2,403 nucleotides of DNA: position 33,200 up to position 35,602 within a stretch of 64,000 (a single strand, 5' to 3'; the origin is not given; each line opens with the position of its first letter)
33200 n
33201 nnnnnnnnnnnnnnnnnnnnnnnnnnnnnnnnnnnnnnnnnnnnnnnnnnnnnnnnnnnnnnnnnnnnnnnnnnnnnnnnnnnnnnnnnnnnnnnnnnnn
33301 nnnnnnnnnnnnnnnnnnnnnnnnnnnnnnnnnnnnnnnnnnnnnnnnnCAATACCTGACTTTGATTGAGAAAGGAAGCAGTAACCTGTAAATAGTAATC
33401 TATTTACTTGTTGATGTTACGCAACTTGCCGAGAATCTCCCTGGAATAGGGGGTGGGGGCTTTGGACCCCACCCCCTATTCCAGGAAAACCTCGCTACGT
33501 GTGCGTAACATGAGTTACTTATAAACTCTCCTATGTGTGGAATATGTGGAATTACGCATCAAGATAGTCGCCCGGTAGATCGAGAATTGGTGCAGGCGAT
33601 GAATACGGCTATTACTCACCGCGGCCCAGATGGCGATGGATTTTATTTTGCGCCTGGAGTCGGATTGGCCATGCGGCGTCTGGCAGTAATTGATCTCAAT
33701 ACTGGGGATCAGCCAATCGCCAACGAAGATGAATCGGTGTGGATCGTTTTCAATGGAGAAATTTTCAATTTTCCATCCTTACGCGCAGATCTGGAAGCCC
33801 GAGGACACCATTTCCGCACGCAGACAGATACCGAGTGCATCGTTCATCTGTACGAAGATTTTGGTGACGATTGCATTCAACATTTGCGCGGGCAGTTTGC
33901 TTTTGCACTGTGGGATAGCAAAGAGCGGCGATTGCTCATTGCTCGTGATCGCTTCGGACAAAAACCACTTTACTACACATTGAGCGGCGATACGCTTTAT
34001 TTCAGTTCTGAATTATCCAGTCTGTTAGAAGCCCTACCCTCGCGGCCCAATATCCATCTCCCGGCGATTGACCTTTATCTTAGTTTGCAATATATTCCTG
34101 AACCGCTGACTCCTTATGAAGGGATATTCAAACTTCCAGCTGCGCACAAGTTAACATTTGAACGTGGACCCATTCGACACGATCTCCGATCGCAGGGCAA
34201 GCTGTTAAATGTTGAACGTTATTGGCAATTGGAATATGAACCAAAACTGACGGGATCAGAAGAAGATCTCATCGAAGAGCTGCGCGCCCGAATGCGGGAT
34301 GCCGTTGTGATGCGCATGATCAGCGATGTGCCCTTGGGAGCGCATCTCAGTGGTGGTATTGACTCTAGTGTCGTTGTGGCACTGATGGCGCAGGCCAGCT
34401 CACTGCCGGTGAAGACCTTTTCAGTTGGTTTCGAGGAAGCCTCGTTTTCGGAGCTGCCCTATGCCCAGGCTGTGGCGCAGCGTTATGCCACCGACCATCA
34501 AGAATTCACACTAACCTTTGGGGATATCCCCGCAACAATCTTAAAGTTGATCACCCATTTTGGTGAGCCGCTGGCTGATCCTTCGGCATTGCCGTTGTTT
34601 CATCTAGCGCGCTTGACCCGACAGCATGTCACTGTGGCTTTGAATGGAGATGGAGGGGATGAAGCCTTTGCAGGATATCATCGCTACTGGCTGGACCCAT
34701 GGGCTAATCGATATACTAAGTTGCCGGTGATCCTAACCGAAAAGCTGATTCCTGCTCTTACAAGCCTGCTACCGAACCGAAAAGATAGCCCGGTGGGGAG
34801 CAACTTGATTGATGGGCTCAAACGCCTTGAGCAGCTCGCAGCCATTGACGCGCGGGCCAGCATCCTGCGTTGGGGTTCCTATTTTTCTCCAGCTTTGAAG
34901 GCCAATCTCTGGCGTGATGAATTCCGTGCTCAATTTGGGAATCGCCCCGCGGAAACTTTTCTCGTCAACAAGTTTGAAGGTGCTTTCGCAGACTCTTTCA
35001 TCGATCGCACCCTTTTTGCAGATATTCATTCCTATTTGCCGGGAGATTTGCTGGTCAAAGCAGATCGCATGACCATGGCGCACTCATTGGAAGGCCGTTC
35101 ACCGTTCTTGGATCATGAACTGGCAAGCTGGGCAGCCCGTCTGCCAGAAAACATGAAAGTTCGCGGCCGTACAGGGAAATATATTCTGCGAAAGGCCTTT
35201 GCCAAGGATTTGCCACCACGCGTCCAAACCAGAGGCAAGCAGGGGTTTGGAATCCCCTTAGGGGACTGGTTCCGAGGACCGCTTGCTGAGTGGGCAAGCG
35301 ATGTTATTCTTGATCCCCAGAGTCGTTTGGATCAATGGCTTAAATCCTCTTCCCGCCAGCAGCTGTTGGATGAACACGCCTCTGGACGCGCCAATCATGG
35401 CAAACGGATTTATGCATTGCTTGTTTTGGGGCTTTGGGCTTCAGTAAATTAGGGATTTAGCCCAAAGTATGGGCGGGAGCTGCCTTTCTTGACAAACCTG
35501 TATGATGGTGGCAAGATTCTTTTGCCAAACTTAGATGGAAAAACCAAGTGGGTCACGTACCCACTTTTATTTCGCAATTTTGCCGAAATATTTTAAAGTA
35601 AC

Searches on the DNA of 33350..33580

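Call 57: search_rna_families(source=window, start=33350, end=33580, threshold=evalue, max_evalue=1)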
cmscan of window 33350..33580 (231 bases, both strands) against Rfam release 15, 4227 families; matches with E-value up to 1: 28.
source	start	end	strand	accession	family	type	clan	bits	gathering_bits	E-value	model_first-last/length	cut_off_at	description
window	33427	33497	-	RF00642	mir-23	Gene; miRNA;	-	32.8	52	1.4e-05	1-73/73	no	mir-23 microRNA precursor family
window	33438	33486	+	RF03831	mir-627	Gene; miRNA;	-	31.5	86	1.5e-05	1-87/87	no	mir-627 microRNA precursor family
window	33415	33511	-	RF03831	mir-627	Gene; miRNA;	-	29.1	86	7.9e-05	1-87/87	no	mir-627 microRNA precursor family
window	33418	33507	+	RF03237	MIR6425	Gene; miRNA;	-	27.4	142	0.00049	1-125/125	no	MIR6425 microRNA precursor family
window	33384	33483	+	RF01480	rli52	Cis-reg;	-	26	70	0.043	1-95/95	no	Listeria sRNA rli52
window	33440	33485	-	RF03383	mir-1976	Gene; miRNA;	-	25.9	71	0.0022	1-52/52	no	mir-1976 microRNA precursor family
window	33417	33508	+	RF03627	mir-9168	Gene; miRNA;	-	23.6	100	0.011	1-95/95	no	mir-9168 microRNA precursor family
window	33439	33484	-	RF03337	mir-6505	Gene; miRNA;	-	23.2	96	0.0084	1-68/68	no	mir-6505 microRNA precursor family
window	33429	33493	-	RF03269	mir-5697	Gene; miRNA;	-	23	50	0.016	1-59/59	no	mir-5697 microRNA precursor family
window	33369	33493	+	RF00334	SNORA3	Gene; snRNA; snoRNA; HACA-box;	CL00022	22.6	51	0.016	1-131/131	no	Small nucleolar RNA SNORA3/SNORA45 family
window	33433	33491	+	RF00707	mir-197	Gene; miRNA;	-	21.1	74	0.22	1-75/75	no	mir-197 microRNA precursor family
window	33431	33493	+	RF04202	MIR5380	Gene; miRNA;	-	20.8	150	0.07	1-137/137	no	MIR5380 microRNA precursor family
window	33441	33486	+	RF03337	mir-6505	Gene; miRNA;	-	20.5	96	0.05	1-68/68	no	mir-6505 microRNA precursor family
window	33441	33484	+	RF01921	mir-1296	Gene; miRNA;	-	20.3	100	0.13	1-87/87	no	mir-1296 microRNA precursor family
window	33438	33487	-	RF00988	mir-657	Gene; miRNA;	-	20.1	69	0.12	1-86/86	no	mir-657 microRNA precursor family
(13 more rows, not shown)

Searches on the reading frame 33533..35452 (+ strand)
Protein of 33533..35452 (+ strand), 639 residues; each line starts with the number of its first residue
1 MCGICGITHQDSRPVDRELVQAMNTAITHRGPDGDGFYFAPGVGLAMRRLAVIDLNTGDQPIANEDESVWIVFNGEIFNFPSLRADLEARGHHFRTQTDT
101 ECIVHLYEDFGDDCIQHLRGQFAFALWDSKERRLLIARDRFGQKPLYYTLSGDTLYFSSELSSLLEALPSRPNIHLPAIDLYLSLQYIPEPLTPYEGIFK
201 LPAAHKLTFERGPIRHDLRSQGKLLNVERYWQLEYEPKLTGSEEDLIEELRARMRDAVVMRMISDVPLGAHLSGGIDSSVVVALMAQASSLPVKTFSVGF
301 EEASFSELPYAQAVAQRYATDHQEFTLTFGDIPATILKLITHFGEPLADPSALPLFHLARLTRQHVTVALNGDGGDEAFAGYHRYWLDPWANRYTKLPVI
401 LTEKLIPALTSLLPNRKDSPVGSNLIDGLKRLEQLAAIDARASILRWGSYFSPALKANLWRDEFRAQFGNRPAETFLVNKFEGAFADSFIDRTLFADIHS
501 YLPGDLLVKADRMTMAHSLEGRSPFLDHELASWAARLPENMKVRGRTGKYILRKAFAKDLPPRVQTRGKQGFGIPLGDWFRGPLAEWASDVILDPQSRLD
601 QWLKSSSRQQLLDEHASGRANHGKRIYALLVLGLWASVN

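Call 22: find_encoding_contigs(protein=window:33533-35452:+, flank=3000, max_places=10)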
Protein window:33533-35452:+ (639 aa): 24 contigs read that carry it; 2 places shown.
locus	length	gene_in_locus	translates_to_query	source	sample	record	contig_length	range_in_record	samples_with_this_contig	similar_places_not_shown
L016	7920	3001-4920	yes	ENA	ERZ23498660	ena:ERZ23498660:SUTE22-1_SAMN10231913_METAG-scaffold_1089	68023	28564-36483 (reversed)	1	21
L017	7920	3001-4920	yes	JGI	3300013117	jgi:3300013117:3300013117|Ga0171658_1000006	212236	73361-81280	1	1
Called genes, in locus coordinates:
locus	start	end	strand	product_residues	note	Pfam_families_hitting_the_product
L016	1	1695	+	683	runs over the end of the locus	-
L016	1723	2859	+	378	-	PF13439:Glyco_transf_4, PF13579:Glyco_trans_4_4, PF20706:GT4-conflict, PF00534:Glycos_transf_1, PF13692:Glyco_trans_1_4, PF13524:Glyco_trans_1_2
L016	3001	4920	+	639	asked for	PF13522:GATase_6, PF12481:DUF3700 (weak), PF13537:GATase_7, PF00733:Asn_synthase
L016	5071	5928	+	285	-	PF01061:ABC2_membrane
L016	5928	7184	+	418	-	PF00005:ABC_tran, PF13304:AAA_21 (faint), PF14524:Wzt_C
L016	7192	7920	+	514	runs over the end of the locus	PF05159:Capsule_synth (weak)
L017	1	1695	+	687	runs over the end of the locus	-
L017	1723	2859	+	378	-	PF13439:Glyco_transf_4, PF13579:Glyco_trans_4_4, PF20706:GT4-conflict, PF00534:Glycos_transf_1, PF13692:Glyco_trans_1_4, PF13524:Glyco_trans_1_2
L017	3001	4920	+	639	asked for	PF13522:GATase_6, PF12481:DUF3700 (weak), PF13537:GATase_7, PF00733:Asn_synthase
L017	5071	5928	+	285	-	PF01061:ABC2_membrane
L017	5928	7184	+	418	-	PF00005:ABC_tran, PF13304:AAA_21 (faint), PF14524:Wzt_C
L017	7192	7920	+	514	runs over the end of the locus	PF05159:Capsule_synth (weak)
